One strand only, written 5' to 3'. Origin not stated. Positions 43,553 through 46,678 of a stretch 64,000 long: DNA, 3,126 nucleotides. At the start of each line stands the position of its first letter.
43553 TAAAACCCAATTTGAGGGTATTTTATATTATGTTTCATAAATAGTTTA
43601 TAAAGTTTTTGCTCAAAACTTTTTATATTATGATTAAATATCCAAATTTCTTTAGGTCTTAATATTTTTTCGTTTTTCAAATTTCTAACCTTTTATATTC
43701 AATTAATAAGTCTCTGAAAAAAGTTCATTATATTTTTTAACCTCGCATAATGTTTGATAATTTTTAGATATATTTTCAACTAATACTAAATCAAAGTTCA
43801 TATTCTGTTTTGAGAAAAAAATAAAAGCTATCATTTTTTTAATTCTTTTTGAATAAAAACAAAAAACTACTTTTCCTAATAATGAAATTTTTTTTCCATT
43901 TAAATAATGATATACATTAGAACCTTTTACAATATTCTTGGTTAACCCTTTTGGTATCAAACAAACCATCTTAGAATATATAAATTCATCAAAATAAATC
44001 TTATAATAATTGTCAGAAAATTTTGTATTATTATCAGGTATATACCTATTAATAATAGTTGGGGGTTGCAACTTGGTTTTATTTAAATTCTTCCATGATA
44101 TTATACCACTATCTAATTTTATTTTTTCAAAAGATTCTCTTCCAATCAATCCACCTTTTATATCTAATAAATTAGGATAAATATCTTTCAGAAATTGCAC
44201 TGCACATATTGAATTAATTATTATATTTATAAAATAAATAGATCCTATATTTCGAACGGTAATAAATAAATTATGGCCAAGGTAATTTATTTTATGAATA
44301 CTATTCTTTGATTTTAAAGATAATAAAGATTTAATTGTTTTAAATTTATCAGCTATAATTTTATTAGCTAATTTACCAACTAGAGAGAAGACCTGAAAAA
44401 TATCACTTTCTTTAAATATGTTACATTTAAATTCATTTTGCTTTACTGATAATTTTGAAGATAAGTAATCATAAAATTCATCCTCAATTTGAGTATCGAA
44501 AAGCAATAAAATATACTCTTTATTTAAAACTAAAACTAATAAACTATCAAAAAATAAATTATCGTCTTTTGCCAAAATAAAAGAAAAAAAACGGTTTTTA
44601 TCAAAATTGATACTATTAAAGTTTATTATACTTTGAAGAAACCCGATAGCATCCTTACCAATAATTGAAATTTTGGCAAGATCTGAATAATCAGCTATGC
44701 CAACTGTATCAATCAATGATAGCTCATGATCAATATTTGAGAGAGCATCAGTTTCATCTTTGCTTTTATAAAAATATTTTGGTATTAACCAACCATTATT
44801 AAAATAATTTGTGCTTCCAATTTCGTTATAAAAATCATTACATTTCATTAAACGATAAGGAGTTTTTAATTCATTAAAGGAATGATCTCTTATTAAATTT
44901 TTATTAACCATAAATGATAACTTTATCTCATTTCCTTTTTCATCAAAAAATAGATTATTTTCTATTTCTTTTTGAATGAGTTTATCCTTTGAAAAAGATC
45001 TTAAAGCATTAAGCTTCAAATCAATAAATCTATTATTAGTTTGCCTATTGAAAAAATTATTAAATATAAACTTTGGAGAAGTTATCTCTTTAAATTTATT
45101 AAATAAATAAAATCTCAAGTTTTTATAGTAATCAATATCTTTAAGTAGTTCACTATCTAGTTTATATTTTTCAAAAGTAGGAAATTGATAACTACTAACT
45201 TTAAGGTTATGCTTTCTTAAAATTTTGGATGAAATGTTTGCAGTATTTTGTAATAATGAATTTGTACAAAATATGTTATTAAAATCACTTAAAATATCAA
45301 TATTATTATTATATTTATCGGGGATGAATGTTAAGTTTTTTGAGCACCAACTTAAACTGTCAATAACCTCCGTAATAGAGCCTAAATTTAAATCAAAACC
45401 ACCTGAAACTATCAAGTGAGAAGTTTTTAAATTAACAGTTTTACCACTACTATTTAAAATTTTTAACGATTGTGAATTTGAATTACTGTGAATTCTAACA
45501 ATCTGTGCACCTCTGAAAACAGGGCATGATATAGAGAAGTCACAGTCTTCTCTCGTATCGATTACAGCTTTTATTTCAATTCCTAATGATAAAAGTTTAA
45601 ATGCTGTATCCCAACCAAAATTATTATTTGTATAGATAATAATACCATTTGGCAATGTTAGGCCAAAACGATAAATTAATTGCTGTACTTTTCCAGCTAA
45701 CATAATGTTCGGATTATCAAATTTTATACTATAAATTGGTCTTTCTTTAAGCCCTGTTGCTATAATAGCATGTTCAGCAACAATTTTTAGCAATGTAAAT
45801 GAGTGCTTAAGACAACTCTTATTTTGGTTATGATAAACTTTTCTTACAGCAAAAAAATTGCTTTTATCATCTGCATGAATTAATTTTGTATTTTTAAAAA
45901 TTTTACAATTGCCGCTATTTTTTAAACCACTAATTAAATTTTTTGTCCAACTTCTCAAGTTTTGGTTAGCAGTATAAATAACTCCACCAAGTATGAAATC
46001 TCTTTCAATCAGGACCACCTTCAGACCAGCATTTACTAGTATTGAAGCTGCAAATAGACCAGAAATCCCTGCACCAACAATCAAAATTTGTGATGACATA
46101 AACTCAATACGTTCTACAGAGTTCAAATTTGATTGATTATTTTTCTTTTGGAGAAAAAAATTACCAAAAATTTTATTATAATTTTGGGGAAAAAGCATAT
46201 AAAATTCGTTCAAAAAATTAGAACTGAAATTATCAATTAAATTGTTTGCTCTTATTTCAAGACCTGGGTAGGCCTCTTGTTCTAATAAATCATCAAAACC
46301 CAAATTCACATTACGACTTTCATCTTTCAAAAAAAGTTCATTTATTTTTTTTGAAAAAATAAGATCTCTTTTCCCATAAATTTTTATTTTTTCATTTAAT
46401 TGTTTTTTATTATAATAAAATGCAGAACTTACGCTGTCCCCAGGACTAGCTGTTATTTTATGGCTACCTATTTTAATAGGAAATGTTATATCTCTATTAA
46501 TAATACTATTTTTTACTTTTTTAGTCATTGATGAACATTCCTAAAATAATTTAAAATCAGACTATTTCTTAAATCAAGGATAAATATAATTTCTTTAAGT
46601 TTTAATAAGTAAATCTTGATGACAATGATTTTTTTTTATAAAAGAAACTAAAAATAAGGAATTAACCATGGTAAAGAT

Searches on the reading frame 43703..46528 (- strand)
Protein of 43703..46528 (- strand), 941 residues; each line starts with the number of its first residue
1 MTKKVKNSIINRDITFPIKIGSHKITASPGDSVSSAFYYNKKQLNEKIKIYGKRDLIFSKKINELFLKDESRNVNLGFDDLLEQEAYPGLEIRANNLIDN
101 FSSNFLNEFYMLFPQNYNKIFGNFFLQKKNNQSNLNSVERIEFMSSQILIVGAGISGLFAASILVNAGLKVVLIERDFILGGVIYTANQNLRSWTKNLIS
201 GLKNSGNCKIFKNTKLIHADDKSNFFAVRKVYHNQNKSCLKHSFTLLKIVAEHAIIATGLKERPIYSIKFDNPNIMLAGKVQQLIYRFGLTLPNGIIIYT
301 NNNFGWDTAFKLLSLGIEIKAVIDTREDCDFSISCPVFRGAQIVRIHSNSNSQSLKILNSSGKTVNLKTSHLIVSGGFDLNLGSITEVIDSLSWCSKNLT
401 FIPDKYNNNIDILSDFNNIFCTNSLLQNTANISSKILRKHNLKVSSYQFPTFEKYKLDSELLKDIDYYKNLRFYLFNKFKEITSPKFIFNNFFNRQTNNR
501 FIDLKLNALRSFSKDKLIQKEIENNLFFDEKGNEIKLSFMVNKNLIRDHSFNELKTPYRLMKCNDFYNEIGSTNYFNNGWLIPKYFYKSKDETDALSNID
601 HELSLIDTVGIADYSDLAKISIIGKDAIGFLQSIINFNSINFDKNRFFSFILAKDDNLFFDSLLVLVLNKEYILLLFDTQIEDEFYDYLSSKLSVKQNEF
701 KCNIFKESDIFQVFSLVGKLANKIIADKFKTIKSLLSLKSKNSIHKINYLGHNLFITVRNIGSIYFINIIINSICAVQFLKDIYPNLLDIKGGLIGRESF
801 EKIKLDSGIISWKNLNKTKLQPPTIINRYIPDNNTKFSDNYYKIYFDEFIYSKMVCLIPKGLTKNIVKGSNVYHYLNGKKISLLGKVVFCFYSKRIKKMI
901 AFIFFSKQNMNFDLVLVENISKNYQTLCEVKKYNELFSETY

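Call 76: list_cluster_members(proteins=[window:43703-46528:-, window:53804-56500:-, window:59521-62262:+, window:28855-31149:-, window:6015-10556:-])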
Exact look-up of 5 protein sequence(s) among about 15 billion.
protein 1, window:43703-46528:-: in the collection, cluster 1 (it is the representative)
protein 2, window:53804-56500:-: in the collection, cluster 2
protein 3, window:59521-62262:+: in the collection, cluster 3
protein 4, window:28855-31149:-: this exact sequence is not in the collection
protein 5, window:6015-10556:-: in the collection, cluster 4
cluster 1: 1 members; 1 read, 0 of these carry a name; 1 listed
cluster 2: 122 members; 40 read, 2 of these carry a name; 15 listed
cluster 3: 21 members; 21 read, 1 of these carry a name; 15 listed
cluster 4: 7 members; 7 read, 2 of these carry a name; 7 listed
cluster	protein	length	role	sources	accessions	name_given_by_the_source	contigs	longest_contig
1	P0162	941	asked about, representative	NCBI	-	-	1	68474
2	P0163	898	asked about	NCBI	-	-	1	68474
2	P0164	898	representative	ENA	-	-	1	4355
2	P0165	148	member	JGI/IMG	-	valyl-tRNA synthetase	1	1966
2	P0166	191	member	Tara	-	strand:- start:173 stop:748 length:576 start_codon:yes stop_codon:yes gene_type:complete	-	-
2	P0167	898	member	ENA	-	-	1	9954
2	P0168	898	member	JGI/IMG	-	-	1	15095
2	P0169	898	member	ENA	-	-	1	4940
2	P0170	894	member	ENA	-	-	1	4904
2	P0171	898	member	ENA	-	-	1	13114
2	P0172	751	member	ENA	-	-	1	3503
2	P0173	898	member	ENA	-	-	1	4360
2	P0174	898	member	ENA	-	-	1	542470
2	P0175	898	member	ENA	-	-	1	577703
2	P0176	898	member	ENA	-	-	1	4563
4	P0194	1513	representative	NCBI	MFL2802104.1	MAG: cadherin domain-containing protein [Paracoccaceae bacterium]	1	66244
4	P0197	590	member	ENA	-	-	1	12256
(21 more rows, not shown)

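Call 77: find_encoding_contigs(protein=P0194, flank=10000, max_places=5)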
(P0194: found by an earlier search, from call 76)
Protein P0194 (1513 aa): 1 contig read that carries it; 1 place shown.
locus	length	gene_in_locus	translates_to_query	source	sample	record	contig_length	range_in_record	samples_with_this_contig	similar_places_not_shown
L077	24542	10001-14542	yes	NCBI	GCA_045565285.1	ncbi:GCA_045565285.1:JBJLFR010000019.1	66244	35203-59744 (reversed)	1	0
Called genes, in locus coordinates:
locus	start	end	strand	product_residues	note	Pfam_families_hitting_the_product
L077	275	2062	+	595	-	PF13414:TPR_11, PF13432:TPR_16, PF14559:TPR_19, PF00515:TPR_1, PF07719:TPR_2, PF13181:TPR_8, PF13424:TPR_12, PF13414:TPR_11, +43 more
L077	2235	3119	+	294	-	PF00589:Phage_integrase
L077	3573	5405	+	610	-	PF00211:Guanylate_cyc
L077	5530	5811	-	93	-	-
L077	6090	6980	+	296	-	PF02574:S-methyl_trans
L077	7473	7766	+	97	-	-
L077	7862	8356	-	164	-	PF00190:Cupin_1, PF07883:Cupin_2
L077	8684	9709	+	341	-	-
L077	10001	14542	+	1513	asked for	PF14252:DUF4347, PF00028:Cadherin, PF00028:Cadherin, PF17803:Cadherin_4, PF17892:Cadherin_5, PF17963:Big_9, PF00028:Cadherin, PF05345:He_PIG, +4 more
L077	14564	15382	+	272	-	-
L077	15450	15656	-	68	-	-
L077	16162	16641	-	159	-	-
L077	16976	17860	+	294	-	PF00211:Guanylate_cyc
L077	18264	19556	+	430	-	-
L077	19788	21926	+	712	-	PF00664:ABC_membrane, PF00005:ABC_tran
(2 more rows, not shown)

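Call 78: find_encoding_contigs(protein=P0197, flank=10000, max_places=5)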
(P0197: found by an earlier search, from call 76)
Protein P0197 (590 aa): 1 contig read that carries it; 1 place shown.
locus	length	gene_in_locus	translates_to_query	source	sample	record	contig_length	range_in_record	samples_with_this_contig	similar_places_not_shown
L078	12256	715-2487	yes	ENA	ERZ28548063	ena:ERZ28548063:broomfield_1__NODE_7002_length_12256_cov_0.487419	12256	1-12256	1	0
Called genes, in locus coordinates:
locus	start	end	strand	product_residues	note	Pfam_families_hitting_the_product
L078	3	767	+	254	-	?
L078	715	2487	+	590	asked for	PF28399:Ig_CLSTN (faint), PF00028:Cadherin, PF17803:Cadherin_4, PF17892:Cadherin_5, PF17963:Big_9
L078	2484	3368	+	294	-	PF17892:Cadherin_5 (faint), PF18957:RibLong (faint), PF28399:Ig_CLSTN (faint), PF17803:Cadherin_4 (faint), PF00028:Cadherin, PF05345:He_PIG, PF17963:Big_9 (weak)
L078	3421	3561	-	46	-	-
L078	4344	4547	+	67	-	-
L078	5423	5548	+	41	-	-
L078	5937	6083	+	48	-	-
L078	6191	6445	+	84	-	-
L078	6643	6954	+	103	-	-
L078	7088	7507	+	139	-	-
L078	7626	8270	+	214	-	-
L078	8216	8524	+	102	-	PF00353:HemolysinCabind (weak)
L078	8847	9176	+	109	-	-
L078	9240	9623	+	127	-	-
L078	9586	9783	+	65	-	-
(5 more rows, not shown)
